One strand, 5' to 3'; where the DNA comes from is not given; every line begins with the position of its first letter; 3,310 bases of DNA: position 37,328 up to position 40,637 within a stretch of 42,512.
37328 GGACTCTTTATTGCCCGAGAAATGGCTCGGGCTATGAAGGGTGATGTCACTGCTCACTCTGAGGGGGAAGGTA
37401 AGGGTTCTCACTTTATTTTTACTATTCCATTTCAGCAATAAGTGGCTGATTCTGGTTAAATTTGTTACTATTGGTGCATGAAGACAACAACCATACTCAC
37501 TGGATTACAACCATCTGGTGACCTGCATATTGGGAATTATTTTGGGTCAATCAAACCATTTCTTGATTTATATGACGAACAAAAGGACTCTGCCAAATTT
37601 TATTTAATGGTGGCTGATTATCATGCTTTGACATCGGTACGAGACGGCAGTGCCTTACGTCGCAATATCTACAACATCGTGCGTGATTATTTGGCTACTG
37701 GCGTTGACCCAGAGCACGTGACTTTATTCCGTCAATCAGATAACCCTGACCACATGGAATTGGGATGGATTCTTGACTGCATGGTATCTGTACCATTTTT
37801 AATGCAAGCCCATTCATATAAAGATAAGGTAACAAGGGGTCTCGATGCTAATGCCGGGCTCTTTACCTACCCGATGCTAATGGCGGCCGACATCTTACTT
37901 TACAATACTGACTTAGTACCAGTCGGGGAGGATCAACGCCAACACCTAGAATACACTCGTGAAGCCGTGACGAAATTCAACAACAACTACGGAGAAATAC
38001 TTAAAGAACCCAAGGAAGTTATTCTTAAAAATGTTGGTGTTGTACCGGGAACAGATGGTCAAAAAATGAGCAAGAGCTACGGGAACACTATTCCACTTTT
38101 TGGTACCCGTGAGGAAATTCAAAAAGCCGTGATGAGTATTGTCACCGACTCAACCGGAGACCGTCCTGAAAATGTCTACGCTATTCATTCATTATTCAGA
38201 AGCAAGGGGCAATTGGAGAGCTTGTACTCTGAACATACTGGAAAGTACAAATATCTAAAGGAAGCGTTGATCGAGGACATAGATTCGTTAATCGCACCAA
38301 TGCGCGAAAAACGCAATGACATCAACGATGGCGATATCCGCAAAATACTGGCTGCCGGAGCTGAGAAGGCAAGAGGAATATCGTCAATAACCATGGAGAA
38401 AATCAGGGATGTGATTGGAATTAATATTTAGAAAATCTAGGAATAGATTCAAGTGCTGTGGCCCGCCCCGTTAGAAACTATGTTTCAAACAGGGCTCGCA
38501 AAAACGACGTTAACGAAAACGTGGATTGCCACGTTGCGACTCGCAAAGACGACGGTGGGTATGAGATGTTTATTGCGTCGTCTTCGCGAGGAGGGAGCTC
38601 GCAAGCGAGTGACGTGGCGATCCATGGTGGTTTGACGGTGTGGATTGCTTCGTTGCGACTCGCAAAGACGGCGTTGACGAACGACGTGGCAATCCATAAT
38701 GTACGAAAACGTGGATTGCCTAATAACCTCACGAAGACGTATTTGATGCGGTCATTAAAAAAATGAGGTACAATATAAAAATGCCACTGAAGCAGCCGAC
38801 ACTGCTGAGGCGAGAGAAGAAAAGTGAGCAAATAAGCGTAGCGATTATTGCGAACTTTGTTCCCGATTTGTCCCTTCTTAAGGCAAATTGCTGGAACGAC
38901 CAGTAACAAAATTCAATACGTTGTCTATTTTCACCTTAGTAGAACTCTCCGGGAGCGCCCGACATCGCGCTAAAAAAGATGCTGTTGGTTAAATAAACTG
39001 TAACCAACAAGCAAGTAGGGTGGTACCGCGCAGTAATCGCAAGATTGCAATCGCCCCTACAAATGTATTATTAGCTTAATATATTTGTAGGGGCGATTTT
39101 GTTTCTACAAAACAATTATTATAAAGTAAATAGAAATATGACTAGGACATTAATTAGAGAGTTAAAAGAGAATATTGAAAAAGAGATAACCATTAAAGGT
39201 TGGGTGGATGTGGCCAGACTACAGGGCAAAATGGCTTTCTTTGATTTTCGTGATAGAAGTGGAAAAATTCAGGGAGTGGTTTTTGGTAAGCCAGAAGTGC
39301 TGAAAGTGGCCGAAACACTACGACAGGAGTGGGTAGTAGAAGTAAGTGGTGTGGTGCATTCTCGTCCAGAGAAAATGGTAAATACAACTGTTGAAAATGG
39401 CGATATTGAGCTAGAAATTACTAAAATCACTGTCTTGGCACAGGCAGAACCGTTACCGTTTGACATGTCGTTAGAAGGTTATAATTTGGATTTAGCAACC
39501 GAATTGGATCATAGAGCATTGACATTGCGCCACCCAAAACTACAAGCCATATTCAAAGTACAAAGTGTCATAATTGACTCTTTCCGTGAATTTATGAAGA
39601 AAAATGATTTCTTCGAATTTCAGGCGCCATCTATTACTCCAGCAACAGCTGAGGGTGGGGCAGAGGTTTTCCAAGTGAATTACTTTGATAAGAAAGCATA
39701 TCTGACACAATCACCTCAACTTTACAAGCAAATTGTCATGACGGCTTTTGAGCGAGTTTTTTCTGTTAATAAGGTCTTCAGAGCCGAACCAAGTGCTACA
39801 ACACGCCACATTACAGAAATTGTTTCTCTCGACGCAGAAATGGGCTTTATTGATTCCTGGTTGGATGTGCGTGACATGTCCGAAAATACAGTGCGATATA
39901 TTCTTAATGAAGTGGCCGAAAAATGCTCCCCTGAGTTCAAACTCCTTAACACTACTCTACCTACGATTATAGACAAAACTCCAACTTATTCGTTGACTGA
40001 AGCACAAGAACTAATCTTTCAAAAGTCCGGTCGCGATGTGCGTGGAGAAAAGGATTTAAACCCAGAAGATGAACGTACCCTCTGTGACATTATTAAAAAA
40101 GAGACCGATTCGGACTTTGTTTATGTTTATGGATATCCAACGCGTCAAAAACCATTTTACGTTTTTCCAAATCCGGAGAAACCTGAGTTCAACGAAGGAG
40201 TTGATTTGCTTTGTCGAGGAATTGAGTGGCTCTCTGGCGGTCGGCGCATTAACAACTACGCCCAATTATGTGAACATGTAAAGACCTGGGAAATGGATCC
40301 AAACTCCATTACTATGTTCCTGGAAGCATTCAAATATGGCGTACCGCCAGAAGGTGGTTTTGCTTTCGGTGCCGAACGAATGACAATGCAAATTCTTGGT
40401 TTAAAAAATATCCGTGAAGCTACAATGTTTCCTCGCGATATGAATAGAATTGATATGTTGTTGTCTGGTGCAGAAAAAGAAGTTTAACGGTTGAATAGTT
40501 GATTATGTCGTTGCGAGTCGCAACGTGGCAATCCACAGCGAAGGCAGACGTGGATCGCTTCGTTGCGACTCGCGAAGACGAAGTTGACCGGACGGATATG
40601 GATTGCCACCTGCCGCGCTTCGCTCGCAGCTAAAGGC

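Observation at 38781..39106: Canonical T-box riboswitch controlling an archaeal-type AspRS in a CPR-like genome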

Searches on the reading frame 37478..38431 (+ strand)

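Call 5: search_protein_families(library=pfam, proteins=[window:37478-38431:+])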
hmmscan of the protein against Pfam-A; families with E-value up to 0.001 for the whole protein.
window:37478-38431:+ (317 aa): 1 family
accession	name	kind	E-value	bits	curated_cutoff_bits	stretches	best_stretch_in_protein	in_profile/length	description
PF00579.31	tRNA-synt_1b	-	5.3e-56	190.5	21.1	1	4-264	6-266/292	tRNA synthetases class I (W and Y)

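Call 9: search_protein_families(library=ncbifam, proteins=[window:37478-38431:+])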
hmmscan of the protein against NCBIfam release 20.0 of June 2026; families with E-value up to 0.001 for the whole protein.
window:37478-38431:+ (317 aa): 10 families
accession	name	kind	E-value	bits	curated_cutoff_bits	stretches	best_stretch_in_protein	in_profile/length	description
NF009207.0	PRK12556.1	equivalog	1.4e-86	290.4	479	1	2-315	2-331/332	tryptophan--tRNA ligase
NF008923.0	PRK12284.1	equivalog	1.4e-79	268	597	1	3-315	2-331/431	tryptophan--tRNA ligase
TIGR00233.1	trpS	equivalog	4.8e-79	266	176.75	1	3-315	2-328/328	tryptophan--tRNA ligase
NF008922.0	PRK12283.1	equivalog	6.2e-60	203.2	572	2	2-173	2-173/400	tryptophan--tRNA ligase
NF008925.0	PRK12285.1-2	equivalog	9.3e-20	70.9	451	1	3-223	62-278/365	tryptophan--tRNA ligase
NF006330.0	PRK08560.1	equivalog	1.2e-13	50.8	220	1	7-219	36-246/342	tyrosine--tRNA ligase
NF008927.0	PRK12285.1-4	equivalog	3e-10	39.7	478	1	3-223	73-287/385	tryptophan--tRNA ligase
TIGR00234.1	tyrS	equivalog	1.2e-08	34.5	113.8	1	6-271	38-302/406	tyrosine--tRNA ligase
NF008926.0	PRK12285.1-3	equivalog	1.4e-07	30.7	320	1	5-168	67-229/429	tryptophan--tRNA ligase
NF008928.0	PRK12285.1-5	equivalog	2.9e-07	29.4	891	1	5-165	94-250/530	tryptophan--tRNA ligase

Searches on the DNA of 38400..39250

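Call 4: search_rna_families(source=window, start=38400, end=39250, threshold=evalue, max_evalue=10, show_alignments=5)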
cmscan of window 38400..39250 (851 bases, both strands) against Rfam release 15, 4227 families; matches with E-value up to 10: 17.
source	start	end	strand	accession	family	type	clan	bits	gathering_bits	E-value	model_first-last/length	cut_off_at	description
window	39048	39101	+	RF03621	MIR4245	Gene; miRNA;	-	25.1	74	0.064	1-128/128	no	MIR4245 microRNA precursor family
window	38815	39061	+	RF00230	T-box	Cis-reg; leader;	-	23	93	0.007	1-219/219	no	T-box leader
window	39050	39097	-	RF04147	MIR6224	Gene; miRNA;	-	22.6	171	0.052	1-176/176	no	MIR6224 microRNA precursor family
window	39049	39098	-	RF04099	MIR837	Gene; miRNA;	-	21.5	117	0.15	1-122/122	no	MIR837 microRNA precursor family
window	39041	39108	+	RF03709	MIR1878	Gene; miRNA;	-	21.1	70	0.36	1-100/100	no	MIR1878 microRNA precursor family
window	39031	39108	-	RF03709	MIR1878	Gene; miRNA;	-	20.7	70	0.45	1-100/100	no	MIR1878 microRNA precursor family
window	38953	39016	+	RF00413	SNORA19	Gene; snRNA; snoRNA; HACA-box;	-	19.8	80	1.5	1-131/131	no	Small nucleolar RNA SNORA19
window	39052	39097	+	RF04130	MIR7996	Gene; miRNA;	-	18.9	119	1.1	1-190/190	no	MIR7996 microRNA precursor family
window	39049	39098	+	RF04223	MIR2619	Gene; miRNA;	-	18.4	113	0.11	1-202/202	no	MIR2619 microRNA precursor family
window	38969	39104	+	RF01769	greA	Cis-reg; leader;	-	18.1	60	1.3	1-124/124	no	Enterobacteria greA leader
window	39050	39097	-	RF01024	mir-944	Gene; miRNA;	-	17.1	100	5.8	1-88/88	no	mir-944 microRNA precursor family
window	39049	39098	+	RF01005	MIR530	Gene; miRNA;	-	17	85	2.5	18-157/172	no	MIR530 microRNA precursor family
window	39049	39162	-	RF01416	NrrF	Gene; antisense;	-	16.5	60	1.3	1-160/160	no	NrrF RNA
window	39054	39092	-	RF04097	MIR2630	Gene; miRNA;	-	15.4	144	2.7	1-229/229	no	MIR2630 microRNA precursor family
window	38869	38917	-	RF02929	algC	Cis-reg;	-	14.8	33.8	8.4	1-52/52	no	algC RNA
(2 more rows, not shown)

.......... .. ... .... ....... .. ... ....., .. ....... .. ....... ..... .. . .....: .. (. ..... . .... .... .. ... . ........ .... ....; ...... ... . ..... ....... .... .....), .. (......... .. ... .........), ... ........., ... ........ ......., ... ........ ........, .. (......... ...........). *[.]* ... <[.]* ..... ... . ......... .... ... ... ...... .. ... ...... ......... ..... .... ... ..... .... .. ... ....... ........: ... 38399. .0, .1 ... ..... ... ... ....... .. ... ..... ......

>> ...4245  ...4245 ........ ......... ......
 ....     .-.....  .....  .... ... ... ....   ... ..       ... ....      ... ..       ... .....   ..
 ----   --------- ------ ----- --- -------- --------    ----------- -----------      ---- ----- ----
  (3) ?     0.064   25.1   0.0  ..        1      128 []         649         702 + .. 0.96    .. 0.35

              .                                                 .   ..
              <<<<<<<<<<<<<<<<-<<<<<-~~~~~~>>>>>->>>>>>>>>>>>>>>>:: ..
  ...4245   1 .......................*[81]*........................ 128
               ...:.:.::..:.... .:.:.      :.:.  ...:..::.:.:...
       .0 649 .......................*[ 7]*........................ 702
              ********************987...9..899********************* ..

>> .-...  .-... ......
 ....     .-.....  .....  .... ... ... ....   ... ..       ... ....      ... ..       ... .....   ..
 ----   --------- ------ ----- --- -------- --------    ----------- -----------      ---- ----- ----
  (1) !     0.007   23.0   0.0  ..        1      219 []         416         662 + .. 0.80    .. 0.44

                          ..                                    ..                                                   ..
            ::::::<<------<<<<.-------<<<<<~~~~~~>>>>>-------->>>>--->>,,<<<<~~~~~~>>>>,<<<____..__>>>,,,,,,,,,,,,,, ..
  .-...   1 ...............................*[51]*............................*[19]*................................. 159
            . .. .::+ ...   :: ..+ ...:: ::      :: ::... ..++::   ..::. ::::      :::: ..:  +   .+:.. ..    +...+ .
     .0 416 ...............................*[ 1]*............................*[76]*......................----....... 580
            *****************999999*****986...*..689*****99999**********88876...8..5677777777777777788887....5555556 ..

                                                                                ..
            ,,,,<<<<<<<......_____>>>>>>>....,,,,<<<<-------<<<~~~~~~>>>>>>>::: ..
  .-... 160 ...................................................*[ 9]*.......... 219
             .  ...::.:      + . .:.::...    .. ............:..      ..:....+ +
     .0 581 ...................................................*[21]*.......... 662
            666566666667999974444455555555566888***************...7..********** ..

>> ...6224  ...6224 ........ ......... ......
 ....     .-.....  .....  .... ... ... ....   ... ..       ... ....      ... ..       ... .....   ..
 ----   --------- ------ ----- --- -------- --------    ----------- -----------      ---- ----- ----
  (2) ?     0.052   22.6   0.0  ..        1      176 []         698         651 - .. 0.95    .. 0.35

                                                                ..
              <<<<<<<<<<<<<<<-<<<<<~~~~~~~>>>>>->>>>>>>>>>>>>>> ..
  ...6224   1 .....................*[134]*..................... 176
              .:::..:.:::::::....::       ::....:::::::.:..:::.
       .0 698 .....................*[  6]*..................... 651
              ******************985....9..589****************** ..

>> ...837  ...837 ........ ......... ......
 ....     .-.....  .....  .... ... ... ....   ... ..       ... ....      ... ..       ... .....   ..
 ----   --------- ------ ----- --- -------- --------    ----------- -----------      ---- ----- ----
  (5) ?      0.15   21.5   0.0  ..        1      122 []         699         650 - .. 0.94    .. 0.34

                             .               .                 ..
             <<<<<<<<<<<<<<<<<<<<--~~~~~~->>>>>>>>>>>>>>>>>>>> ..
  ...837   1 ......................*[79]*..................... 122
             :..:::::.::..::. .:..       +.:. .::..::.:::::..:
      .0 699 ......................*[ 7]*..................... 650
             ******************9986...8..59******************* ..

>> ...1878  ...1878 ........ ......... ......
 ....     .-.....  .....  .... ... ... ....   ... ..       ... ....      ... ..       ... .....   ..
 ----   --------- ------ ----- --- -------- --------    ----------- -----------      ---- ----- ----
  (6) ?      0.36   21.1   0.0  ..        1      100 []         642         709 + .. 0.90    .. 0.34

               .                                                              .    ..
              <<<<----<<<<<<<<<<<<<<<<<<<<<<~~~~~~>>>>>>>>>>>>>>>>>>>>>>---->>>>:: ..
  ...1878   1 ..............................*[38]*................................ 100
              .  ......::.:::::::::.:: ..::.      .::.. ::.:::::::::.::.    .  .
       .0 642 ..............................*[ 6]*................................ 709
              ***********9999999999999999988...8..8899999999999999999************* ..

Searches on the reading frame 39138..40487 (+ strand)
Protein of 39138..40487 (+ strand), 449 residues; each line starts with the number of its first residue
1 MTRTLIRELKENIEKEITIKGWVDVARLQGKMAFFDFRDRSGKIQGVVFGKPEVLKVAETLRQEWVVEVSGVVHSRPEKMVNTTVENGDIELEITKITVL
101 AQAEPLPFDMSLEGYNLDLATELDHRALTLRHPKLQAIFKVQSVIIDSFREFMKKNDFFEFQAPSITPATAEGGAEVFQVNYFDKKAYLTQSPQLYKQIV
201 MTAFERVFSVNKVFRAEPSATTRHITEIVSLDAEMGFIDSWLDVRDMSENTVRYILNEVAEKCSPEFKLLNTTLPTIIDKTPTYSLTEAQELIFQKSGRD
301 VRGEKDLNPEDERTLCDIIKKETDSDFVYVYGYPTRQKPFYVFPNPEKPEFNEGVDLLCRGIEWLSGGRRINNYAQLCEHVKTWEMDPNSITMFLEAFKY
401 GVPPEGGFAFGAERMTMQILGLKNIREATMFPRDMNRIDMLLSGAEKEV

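Call 5: search_protein_families(library=pfam, proteins=[window:39138-40487:+])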
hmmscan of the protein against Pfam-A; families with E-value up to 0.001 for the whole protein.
window:39138-40487:+ (449 aa): 2 families
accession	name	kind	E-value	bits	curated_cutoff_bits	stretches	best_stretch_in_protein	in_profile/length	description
PF00152.25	tRNA-synt_2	-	2.5e-77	260.4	25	1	120-434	3-307/308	tRNA synthetases class II (D, K and N)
PF01336.31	tRNA_anti-codon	-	6e-17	61.8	27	1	17-100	1-75/75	OB-fold nucleic acid binding domain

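Call 9: search_protein_families(library=ncbifam, proteins=[window:39138-40487:+])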
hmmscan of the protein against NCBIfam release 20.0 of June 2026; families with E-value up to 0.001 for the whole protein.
window:39138-40487:+ (449 aa): 17 families
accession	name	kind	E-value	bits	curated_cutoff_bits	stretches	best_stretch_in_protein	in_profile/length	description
NF003483.0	PRK05159.1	equivalog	4.2e-137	457.6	353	1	2-438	4-436/438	aspartate--tRNA(Asn) ligase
TIGR00458.1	aspS_nondisc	equivalog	2.9e-111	372.5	368.4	1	12-438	9-426/428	aspartate--tRNA(Asn) ligase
NF003037.0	PRK03932.1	equivalog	4.3e-79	266.6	414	1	5-439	5-450/451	asparagine--tRNA ligase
TIGR00457.1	asnS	equivalog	1.5e-76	258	342.6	1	4-439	6-454/455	asparagine--tRNA ligase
NF001750.0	PRK00476.1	equivalog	5.2e-72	243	443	2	10-263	14-270/590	aspartate--tRNA ligase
TIGR00459.1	aspS_bact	equivalog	1.3e-61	208.7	373.85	2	4-261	5-262/586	aspartate--tRNA ligase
NF009460.0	PRK12820.1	equivalog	4.3e-42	144.1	1379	2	11-253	32-289/723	bifunctional aspartyl-tRNA synthetase/aspartyl/glutamyl-tRNA amidotransferase subunit C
NF005052.0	PRK06462.1-1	equivalog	1.8e-39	135.8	368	1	129-433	39-345/353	asparagine synthetase A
NF001756.1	PRK00484.1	subfamily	5.3e-33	114.4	468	1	9-433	46-484/488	lysine--tRNA ligase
TIGR00499.1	lysS_bact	equivalog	3.7e-29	101.7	427.6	1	9-433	49-491/496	lysine--tRNA ligase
NF005054.0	PRK06462.1-4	equivalog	1.3e-23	83.6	309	1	123-433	9-310/318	asparagine synthetase A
NF002821.0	PRK02983.1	equivalog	1.3e-21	76.4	742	2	4-253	649-893/1102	bifunctional lysylphosphatidylglycerol synthetase/lysine--tRNA ligase LysX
NF009101.0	PRK12445.1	subfamily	1.6e-20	73.2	1026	1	11-260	62-306/505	lysine--tRNA ligase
TIGR00462.1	genX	equivalog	1.1e-12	48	286.9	1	143-431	5-304/304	EF-P lysine aminoacylase EpmA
NF006828.0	PRK09350.1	equivalog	7.1e-11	41.9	264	1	139-434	16-323/325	elongation factor P--(R)-beta-lysine ligase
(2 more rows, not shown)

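Call 24: find_related_loci(query=window:39138-40487:+, collection=genome_contigs, flank=600)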
Query window:39138-40487:+ (449 aa) in genome_contigs; peptide patterns used: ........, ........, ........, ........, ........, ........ (x = any residue, [..] = any of these).
354 stretches matched a pattern; 306 encode a relative of the query (tblastn E <= 1e-3); the best 80 are kept; 80 distinct loci.
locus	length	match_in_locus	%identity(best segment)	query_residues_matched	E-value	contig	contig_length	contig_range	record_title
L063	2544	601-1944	89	1-448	0e+0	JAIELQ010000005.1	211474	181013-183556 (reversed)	MAG: Patescibacteria group bacterium isolate co.spades.CONCOCT.1kb_083 c_000000000007, whole genome shotgun sequence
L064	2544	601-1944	89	1-448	0e+0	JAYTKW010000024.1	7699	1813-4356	MAG: Candidatus Kaiserbacteria bacterium isolate GFS_3221 GFS_3221_23, whole genome shotgun sequence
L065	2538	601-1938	83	1-446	0e+0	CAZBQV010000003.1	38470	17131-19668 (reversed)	MAG TPA_asm: uncultured Candidatus Saccharibacteria bacterium isolate SRP329715_co1_21 genome assembly, contig: NODE_140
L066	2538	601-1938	83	1-446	0e+0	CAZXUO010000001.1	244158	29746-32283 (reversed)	MAG TPA_asm: uncultured Candidatus Saccharibacteria bacterium isolate SRP286056_co1_476 genome assembly, contig: NODE_16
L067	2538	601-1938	80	1-446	0e+0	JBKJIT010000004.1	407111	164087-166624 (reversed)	MAG: Candidatus Paceibacteria bacterium isolate ant_bin.173 S1Ck117_3081329_flag_0_multi_13.9997_len_407111, whole genom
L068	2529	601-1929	81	1-443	0e+0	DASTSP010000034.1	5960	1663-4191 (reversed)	MAG TPA_asm: Candidatus Paceibacterota bacterium isolate SMAG_U2283 k141_967557, whole genome shotgun sequence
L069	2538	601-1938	78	1-446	0e+0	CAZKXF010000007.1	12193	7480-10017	MAG TPA_asm: uncultured Candidatus Saccharibacteria bacterium isolate SRP329715_co1_125 genome assembly, contig: NODE_79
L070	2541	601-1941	78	1-447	0e+0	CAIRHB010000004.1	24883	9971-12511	Candidatus Adlerbacteria bacterium isolate I3b_bin-425 genome assembly, contig: bin-425:04/44, whole genome shotgun sequ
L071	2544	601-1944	77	1-448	0e+0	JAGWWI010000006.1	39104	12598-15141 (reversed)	MAG: Patescibacteria group bacterium isolate REEB44 contig-150_1179, whole genome shotgun sequence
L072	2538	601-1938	75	1-446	0e+0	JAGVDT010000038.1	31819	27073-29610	MAG: Candidatus Paceibacterota bacterium isolate WC_15 c_000000015317, whole genome shotgun sequence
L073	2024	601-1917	77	1-439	0e+0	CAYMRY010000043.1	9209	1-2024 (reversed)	MAG TPA_asm: uncultured Candidatus Saccharibacteria bacterium isolate SRP150892_co2_47 genome assembly, contig: NODE_115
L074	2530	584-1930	74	1-449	0e+0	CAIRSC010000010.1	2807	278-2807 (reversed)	uncultured bacterium isolate Umea1_bin-3528 genome assembly, contig: bin-3528:010/113, whole genome shotgun sequence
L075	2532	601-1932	75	3-446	0e+0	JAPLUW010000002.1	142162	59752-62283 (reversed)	MAG: Candidatus Adlerbacteria bacterium isolate LacPavin_0818_WC45_MAG_49_12 LacPavin_0818_WC45_scaffold_541549, whole g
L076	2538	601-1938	74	1-446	0e+0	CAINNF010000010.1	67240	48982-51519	Candidatus Adlerbacteria bacterium isolate C24_bin-0997 genome assembly, contig: bin-0997:10/25, whole genome shotgun se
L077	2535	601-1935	74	2-446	0e+0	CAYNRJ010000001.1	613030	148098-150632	MAG TPA_asm: uncultured Candidatus Saccharibacteria bacterium isolate SRP292972_co1_88 genome assembly, contig: NODE_15_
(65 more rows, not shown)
